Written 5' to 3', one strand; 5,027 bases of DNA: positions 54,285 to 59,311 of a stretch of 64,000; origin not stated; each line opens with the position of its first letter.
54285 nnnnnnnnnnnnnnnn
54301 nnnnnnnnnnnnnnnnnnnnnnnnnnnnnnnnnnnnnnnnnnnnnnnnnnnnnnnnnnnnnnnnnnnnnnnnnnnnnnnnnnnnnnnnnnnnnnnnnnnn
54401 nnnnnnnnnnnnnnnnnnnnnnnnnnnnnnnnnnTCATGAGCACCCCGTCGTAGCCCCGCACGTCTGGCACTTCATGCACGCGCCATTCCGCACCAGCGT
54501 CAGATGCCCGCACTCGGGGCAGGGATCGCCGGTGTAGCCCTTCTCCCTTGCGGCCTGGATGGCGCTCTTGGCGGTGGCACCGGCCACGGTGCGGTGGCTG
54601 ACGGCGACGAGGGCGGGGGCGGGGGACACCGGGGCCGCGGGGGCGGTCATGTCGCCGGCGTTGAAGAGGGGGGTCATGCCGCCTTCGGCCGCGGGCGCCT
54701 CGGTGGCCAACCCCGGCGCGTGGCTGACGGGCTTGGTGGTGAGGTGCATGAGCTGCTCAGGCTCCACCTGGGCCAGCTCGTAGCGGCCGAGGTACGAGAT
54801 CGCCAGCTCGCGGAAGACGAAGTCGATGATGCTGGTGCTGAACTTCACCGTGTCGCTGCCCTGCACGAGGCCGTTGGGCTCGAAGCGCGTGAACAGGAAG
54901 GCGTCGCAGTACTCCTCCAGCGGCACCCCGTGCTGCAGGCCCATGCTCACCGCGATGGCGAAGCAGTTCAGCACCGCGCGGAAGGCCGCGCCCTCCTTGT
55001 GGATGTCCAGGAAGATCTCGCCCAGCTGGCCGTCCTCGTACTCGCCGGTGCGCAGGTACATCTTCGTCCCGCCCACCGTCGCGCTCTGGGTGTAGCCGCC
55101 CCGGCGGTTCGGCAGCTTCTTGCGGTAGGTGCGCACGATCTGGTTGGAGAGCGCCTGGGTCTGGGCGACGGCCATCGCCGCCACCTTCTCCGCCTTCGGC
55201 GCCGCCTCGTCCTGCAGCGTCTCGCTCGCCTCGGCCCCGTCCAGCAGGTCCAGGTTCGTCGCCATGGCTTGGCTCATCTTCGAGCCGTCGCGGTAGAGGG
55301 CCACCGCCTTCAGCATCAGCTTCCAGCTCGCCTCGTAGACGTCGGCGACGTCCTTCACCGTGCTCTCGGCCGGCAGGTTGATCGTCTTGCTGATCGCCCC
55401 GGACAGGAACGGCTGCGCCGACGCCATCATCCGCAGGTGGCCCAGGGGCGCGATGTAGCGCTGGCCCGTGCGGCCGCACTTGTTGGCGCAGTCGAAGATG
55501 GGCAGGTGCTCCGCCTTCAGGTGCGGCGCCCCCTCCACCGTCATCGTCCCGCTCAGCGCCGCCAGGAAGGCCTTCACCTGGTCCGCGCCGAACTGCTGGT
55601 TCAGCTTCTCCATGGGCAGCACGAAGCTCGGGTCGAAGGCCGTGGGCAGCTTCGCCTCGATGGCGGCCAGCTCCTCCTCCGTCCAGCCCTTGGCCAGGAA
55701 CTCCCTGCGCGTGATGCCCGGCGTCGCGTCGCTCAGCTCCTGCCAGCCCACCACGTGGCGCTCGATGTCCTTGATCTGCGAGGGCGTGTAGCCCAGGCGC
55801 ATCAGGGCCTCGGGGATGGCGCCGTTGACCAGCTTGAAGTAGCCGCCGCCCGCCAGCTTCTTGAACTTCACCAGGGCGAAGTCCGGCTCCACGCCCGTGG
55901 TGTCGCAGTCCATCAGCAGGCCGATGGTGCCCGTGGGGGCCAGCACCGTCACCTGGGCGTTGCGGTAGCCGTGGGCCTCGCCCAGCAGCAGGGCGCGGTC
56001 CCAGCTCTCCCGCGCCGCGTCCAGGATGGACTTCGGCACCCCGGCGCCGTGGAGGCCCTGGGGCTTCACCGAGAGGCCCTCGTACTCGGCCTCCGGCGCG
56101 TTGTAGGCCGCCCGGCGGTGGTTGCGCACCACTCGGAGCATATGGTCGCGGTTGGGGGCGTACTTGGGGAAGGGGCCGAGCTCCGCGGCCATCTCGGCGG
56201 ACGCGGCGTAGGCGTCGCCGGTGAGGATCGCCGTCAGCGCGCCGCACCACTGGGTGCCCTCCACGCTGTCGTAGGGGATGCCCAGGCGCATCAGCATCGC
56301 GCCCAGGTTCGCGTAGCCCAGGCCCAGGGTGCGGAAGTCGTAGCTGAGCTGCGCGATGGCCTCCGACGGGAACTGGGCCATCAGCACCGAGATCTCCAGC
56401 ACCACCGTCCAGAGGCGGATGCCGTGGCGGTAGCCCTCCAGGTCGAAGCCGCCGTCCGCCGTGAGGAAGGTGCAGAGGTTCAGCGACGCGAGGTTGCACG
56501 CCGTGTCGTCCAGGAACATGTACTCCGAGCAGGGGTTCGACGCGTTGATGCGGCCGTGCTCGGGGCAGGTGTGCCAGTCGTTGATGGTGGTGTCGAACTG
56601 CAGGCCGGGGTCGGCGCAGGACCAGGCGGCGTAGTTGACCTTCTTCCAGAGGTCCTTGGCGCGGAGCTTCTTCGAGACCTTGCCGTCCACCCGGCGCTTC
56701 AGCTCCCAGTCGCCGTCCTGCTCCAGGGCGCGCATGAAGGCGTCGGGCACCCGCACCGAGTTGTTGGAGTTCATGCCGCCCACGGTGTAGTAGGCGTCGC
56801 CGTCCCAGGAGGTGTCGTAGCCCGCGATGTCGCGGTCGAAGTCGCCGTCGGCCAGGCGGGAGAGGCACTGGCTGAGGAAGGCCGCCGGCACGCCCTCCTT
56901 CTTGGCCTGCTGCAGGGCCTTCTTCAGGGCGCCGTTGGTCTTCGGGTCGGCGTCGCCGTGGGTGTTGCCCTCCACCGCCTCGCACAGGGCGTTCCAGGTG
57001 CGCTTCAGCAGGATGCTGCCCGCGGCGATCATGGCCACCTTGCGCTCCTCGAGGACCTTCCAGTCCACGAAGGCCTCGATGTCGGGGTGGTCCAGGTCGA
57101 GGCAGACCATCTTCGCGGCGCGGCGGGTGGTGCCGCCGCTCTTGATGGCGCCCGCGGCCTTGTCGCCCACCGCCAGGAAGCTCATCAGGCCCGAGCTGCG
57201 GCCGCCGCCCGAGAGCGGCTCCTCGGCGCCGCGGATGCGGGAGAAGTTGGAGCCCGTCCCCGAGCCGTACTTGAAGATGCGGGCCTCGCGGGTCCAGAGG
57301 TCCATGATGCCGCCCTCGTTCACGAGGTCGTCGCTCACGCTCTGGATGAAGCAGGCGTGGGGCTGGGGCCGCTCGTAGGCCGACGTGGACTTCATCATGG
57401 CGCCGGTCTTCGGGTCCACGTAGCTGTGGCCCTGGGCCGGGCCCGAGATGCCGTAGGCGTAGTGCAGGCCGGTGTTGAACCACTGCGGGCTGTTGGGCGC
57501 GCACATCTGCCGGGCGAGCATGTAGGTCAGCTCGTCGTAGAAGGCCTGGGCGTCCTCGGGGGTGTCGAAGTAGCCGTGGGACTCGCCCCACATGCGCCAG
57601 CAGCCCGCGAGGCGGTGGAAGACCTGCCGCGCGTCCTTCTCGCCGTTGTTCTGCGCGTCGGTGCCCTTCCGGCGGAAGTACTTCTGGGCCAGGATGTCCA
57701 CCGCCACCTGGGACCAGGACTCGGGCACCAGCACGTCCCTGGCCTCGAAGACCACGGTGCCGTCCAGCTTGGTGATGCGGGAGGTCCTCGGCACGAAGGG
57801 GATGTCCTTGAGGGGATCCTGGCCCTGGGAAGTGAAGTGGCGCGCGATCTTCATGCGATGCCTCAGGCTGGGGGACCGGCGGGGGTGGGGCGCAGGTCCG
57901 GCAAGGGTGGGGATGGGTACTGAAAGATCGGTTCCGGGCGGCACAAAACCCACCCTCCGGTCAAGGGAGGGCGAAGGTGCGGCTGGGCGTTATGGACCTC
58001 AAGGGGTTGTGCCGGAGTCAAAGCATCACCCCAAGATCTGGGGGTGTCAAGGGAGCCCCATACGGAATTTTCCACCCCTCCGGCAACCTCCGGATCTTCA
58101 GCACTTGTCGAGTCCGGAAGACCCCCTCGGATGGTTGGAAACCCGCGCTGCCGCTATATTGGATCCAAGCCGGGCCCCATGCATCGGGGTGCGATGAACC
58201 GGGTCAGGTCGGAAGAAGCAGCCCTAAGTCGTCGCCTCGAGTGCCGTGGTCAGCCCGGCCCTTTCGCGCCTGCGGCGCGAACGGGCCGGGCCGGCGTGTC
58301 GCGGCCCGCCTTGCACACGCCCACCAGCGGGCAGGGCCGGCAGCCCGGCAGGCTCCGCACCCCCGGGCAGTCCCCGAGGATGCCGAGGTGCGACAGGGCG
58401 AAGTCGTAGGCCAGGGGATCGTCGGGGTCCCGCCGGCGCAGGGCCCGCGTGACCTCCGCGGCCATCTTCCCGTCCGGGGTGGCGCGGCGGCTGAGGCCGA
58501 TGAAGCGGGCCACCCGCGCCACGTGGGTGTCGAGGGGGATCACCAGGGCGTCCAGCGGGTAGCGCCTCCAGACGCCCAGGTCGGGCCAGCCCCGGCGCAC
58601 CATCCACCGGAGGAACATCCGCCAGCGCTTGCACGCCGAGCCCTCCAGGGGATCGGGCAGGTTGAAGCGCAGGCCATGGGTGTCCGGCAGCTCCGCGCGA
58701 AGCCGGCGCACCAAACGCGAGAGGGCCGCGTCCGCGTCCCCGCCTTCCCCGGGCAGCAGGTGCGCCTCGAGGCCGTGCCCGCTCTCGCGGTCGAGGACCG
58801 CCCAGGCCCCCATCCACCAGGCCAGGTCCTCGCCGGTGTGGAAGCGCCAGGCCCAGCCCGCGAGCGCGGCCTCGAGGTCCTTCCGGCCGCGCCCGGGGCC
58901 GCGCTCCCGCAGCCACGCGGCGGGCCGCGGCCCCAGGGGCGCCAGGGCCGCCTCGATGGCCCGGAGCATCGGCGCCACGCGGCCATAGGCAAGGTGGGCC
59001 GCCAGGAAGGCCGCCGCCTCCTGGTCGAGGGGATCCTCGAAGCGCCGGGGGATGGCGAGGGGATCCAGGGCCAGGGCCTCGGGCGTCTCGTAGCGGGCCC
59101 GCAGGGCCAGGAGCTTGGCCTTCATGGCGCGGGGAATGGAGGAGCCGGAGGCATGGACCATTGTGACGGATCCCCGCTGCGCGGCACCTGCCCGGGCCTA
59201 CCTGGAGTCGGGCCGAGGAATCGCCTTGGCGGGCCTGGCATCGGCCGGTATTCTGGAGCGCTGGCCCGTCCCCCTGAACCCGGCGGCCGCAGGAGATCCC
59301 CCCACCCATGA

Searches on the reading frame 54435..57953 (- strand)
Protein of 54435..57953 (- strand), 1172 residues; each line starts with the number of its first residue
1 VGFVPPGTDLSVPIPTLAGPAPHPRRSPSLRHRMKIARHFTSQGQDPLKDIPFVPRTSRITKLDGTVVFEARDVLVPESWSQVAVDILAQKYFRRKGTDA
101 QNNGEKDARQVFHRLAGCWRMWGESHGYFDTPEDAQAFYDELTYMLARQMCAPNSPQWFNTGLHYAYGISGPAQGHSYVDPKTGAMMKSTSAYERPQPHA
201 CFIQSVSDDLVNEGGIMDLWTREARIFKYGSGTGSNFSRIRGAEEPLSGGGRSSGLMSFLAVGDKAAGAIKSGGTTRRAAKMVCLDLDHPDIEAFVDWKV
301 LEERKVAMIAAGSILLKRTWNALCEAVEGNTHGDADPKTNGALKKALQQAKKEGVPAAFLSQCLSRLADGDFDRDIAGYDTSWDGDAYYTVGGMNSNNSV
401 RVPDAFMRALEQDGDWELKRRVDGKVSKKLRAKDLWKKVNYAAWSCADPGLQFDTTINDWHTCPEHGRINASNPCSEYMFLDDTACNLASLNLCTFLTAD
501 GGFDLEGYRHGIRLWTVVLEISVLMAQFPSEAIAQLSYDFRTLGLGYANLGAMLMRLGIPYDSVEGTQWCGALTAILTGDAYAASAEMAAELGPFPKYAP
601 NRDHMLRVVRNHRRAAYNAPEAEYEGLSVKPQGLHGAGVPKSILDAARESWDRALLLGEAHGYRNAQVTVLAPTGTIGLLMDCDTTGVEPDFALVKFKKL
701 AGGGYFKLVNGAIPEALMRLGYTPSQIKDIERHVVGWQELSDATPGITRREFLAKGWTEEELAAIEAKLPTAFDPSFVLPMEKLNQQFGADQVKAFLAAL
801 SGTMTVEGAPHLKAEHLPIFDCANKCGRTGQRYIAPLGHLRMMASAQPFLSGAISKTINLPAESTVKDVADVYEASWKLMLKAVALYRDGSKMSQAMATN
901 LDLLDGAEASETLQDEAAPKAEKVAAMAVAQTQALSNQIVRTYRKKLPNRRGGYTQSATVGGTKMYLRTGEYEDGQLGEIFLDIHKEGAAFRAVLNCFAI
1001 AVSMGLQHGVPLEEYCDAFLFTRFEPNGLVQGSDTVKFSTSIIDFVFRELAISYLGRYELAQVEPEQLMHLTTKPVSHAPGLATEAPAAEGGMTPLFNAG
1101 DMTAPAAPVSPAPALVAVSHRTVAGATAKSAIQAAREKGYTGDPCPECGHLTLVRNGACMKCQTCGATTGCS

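Call 32: search_protein_families(library=pfam, proteins=[window:54435-57953:-], max_evalue=0.0001)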
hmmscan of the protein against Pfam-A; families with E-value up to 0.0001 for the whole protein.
window:54435-57953:- (1172 aa): 3 families
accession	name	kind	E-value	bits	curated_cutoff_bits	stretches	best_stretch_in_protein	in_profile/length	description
PF02867.20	Ribonuc_red_lgC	-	1.6e-119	400.4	23.9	2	200-743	2-459/523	Ribonucleotide reductase, barrel domain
PF08471.15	Ribonuc_red_2_N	-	4e-34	117.3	27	1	64-149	1-103/103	Class II vitamin B12-dependent ribonucleotide reductase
PF12637.14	TSCPD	-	6.5e-09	36.4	22.8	1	955-1051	4-85/88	TSCPD domain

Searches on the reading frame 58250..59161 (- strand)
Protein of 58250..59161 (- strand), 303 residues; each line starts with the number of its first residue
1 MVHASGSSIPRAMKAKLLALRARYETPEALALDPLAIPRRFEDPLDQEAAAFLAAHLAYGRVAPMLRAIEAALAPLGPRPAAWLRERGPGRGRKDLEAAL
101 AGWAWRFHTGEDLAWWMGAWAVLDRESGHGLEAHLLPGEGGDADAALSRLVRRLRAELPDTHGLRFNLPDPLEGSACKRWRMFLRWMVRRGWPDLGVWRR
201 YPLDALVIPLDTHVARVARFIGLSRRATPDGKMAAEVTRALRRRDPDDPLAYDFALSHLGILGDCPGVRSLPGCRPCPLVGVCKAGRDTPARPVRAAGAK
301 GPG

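Call 32: search_protein_families(library=pfam, proteins=[window:58250-59161:-], max_evalue=0.0001)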
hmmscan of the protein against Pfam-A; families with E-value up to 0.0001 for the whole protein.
window:58250-59161:- (303 aa): 1 family
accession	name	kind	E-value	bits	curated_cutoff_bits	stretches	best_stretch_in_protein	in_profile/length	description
PF09674.15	DUF2400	-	3.7e-56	191.1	25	1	33-261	1-224/225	Protein of unknown function (DUF2400)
